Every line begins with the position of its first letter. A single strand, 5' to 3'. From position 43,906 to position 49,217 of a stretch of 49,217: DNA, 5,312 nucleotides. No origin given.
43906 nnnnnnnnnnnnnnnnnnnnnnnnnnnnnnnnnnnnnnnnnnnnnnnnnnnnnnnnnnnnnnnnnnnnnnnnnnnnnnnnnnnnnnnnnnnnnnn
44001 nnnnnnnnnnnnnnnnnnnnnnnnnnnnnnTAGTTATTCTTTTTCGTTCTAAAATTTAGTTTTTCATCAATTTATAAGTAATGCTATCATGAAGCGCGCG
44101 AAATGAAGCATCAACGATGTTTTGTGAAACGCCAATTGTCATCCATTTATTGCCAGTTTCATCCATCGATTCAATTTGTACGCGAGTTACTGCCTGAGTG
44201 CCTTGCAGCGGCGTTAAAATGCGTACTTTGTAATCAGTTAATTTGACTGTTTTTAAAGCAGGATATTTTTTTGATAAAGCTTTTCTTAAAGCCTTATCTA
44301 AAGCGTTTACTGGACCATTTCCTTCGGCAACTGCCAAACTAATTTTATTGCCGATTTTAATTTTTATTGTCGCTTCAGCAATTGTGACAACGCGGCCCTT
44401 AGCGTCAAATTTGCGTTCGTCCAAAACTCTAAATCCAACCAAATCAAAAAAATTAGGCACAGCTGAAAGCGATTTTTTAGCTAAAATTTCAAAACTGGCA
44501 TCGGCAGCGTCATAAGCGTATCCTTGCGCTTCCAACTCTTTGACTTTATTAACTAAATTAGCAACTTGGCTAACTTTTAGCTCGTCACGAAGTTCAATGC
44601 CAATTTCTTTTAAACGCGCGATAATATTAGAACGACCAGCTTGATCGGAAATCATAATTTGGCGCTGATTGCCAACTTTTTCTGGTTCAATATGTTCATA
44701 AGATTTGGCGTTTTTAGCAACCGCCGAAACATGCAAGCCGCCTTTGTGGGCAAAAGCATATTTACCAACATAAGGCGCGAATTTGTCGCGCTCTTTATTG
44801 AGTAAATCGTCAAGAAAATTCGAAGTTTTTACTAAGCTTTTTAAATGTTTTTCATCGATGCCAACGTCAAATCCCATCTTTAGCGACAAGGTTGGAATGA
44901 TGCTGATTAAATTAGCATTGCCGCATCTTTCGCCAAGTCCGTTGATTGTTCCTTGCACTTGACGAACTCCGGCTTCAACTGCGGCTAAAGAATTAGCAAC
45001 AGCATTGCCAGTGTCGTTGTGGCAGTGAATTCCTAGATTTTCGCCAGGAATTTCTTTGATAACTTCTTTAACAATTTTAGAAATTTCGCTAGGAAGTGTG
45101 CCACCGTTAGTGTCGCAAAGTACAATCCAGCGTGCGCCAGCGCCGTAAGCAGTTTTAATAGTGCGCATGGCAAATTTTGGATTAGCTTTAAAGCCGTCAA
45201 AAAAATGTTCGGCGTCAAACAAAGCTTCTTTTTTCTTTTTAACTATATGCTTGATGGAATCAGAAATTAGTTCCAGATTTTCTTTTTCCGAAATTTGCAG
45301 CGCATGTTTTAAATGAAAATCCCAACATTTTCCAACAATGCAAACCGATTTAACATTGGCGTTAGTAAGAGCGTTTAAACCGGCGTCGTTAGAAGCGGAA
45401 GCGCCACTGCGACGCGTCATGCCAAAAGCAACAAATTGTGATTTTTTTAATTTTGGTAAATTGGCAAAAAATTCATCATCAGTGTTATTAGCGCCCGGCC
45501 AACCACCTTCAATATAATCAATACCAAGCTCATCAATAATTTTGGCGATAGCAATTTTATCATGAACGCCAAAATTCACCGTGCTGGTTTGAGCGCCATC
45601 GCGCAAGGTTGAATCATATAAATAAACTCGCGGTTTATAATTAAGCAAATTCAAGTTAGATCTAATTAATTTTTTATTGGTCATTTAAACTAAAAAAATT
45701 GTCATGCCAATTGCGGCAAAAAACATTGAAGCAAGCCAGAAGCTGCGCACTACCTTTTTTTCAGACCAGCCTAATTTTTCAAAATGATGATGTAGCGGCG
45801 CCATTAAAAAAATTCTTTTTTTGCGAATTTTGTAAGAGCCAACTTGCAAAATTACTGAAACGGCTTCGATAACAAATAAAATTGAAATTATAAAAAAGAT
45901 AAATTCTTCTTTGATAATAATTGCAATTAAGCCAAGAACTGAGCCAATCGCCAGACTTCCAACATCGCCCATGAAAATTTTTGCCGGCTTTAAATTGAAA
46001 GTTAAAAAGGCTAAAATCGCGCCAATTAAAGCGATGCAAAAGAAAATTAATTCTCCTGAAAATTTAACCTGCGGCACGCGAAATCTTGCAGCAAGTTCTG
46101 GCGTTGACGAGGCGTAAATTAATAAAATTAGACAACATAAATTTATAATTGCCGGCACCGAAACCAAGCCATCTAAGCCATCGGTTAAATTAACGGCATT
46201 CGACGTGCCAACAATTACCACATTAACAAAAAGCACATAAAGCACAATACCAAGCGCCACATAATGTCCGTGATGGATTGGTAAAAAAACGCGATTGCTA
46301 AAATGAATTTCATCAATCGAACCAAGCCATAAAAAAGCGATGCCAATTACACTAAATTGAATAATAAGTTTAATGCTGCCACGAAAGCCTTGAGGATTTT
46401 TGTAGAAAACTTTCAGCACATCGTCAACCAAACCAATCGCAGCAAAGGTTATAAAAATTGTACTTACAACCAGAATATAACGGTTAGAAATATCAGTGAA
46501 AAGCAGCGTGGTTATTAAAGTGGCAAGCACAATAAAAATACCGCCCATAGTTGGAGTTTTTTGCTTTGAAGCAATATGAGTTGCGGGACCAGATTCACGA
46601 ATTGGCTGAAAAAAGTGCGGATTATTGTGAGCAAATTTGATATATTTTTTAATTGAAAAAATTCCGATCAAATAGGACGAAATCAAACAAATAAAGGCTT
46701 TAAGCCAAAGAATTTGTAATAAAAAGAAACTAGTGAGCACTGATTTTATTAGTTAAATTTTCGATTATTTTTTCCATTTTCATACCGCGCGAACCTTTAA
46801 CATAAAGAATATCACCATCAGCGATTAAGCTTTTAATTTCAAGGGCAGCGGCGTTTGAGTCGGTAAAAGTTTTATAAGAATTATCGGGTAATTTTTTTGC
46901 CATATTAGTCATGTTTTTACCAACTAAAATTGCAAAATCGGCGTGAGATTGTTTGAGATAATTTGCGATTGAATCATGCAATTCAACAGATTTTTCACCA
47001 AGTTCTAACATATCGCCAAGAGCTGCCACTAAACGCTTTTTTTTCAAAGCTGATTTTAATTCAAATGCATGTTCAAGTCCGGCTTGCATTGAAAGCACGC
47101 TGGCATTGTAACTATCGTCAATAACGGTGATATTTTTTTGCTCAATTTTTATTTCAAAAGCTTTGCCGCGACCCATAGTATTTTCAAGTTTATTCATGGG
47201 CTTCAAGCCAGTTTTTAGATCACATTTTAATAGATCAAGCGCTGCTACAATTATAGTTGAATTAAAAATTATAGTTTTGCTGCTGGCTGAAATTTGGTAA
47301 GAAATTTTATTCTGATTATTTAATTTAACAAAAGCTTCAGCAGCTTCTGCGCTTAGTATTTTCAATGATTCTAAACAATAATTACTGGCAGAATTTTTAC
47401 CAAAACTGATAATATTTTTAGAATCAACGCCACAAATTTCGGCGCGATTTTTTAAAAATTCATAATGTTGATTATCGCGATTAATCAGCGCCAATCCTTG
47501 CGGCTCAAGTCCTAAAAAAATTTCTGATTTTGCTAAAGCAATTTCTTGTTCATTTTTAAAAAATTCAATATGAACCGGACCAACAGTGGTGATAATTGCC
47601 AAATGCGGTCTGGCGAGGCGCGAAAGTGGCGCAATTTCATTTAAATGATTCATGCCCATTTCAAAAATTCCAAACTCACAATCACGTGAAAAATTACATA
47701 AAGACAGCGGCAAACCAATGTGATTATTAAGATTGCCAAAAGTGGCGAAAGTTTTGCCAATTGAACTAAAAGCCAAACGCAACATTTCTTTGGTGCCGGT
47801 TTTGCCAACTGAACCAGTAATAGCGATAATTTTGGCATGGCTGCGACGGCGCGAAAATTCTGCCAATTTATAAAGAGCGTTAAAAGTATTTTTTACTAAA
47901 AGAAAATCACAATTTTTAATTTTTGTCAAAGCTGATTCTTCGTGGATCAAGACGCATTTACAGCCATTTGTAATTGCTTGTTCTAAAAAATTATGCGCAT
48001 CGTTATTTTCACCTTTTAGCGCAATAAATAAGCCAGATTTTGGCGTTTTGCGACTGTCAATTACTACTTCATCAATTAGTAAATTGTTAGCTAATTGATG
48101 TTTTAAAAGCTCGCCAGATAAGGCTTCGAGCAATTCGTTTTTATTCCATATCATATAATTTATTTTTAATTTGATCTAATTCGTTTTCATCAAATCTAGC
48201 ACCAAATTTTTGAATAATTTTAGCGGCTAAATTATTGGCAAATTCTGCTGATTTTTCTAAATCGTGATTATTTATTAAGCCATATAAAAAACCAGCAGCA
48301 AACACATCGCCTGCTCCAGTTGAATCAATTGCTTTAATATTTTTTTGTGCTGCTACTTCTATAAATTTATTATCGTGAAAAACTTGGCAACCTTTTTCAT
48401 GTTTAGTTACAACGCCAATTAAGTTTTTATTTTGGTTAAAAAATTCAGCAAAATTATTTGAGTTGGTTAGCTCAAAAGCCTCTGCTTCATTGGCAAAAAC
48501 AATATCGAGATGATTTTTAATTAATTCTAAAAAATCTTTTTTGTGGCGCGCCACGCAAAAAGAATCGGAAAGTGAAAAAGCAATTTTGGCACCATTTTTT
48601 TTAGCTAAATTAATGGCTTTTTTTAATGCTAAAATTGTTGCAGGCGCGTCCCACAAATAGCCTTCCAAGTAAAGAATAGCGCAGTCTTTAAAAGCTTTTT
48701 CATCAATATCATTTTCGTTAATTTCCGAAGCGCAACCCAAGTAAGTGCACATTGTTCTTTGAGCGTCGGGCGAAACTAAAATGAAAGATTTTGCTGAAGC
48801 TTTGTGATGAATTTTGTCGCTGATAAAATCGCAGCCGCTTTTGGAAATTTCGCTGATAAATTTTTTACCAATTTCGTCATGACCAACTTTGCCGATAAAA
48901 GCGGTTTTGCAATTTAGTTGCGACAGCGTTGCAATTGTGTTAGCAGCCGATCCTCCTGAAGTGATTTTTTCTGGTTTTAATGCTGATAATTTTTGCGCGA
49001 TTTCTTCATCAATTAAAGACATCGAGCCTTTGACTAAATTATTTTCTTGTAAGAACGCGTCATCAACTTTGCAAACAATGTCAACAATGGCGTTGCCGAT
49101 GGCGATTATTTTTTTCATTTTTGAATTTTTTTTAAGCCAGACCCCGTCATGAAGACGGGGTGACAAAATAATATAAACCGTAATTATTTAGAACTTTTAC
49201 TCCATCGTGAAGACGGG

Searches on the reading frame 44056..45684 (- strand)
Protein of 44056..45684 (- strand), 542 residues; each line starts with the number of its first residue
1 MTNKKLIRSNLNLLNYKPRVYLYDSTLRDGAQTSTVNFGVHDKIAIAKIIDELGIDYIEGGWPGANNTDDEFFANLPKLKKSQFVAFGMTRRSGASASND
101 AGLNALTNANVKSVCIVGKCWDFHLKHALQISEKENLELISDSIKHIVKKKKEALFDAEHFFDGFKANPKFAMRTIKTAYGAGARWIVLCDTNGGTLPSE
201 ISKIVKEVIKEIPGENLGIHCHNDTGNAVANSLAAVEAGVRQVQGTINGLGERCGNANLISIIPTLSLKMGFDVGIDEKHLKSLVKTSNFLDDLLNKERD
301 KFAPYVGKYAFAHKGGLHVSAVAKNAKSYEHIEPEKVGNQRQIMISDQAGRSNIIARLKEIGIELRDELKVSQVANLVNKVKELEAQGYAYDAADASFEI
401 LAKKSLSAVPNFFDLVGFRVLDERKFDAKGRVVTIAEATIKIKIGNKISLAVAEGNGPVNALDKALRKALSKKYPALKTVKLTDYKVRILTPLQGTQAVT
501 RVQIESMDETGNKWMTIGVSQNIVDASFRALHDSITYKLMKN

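Call 85: search_protein_families(library=pfam, proteins=[window:44056-45684:-], max_evalue=0.0001)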
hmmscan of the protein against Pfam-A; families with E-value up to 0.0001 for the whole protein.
window:44056-45684:- (542 aa): 3 families
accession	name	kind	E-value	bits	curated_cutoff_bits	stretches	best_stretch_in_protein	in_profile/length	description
PF00682.25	HMGL-like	-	2e-49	168.8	29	1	19-283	1-255/260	HMGL-like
PF08502.15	LeuA_dimer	-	2.6e-26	92.5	24.9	1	394-537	3-129/131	LeuA allosteric (dimerisation) domain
PF22617.1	HCS_D2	-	9.3e-17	61.6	27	1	306-387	2-80/82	Homocitrate synthase post-HMGL domain-like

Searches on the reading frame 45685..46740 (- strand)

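Call 85: search_protein_families(library=pfam, proteins=[window:45685-46740:-], max_evalue=0.0001)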
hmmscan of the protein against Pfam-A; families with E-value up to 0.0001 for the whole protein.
window:45685-46740:- (351 aa): 2 families
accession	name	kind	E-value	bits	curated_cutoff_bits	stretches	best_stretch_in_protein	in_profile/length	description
PF00953.26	Glycos_transf_4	-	5.5e-31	108.1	27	1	91-276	3-159/160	Glycosyl transferase family 4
PF10555.14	MraY_sig1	-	1.6e-05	24.5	20.1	1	59-71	1-13/13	Phospho-N-acetylmuramoyl-pentapeptide-transferase signature 1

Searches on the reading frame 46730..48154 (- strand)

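Call 85: search_protein_families(library=pfam, proteins=[window:46730-48154:-], max_evalue=0.0001)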
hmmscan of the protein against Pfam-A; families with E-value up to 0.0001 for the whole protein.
window:46730-48154:- (474 aa): 2 families
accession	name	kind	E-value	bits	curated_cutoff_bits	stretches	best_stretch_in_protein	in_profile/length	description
PF08245.18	Mur_ligase_M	-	5.7e-38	131.3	24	1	112-304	1-198/200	Mur ligase middle domain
PF02875.26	Mur_ligase_C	-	1.7e-17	64.9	28.4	1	333-456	3-127/127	Mur ligase, glutamate ligase domain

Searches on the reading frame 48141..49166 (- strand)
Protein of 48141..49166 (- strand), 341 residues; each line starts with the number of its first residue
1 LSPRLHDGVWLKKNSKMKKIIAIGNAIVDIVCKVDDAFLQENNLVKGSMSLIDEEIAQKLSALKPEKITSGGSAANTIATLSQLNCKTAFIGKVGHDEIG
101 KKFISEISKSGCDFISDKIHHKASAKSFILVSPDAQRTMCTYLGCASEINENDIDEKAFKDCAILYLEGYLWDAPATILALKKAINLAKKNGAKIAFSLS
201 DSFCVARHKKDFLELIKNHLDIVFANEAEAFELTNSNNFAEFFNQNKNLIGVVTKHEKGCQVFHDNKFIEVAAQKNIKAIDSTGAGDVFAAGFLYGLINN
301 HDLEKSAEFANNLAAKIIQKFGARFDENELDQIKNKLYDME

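Call 85: search_protein_families(library=pfam, proteins=[window:48141-49166:-], max_evalue=0.0001)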
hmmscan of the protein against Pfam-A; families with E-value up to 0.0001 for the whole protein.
window:48141-49166:- (341 aa): 2 families
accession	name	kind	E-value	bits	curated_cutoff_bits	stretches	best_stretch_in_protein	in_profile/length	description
PF00294.29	PfkB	-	1e-46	160.1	25.8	1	57-326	22-298/302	pfkB family carbohydrate kinase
PF17579.7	DUF5482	-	8.8e-05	22.9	27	0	87-177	44-129/159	Family of unknown function (DUF5482)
